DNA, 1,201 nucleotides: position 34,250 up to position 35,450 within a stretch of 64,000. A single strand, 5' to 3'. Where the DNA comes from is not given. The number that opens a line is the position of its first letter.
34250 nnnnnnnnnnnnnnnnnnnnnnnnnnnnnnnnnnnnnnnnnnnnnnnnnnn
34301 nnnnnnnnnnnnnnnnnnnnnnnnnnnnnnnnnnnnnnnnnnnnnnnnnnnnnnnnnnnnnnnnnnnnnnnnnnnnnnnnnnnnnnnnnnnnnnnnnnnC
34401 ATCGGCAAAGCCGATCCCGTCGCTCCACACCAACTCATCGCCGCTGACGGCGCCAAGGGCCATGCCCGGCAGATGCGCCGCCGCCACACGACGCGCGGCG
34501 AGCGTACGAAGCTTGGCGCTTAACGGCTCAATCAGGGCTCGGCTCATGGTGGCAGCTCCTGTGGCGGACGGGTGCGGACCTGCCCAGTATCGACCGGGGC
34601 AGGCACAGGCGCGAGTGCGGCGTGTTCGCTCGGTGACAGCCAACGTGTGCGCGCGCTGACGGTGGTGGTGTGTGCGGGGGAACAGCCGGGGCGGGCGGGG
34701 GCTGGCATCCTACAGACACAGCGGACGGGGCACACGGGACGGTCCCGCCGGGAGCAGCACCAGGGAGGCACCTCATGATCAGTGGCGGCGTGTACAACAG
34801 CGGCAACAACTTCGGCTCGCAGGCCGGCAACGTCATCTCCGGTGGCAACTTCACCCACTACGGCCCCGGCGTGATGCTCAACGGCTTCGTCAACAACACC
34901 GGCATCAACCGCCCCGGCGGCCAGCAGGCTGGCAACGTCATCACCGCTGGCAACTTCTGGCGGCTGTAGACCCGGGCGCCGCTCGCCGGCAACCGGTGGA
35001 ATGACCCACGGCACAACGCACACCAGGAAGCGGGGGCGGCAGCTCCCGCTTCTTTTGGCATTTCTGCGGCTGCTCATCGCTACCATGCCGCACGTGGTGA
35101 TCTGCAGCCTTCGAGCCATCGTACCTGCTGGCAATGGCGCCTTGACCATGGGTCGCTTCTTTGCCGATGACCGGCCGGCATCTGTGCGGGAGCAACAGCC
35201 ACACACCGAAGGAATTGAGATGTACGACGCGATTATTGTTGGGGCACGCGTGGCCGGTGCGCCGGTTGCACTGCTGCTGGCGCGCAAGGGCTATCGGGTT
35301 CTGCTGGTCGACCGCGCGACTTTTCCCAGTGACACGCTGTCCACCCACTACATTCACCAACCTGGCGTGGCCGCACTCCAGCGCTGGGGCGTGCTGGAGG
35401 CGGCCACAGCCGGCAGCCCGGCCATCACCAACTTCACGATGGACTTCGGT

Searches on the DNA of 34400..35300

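Call 34: search_rna_families(source=window, start=34400, end=35300, threshold=evalue, max_evalue=1)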
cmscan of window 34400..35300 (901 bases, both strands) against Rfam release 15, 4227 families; matches with E-value up to 1: 0.
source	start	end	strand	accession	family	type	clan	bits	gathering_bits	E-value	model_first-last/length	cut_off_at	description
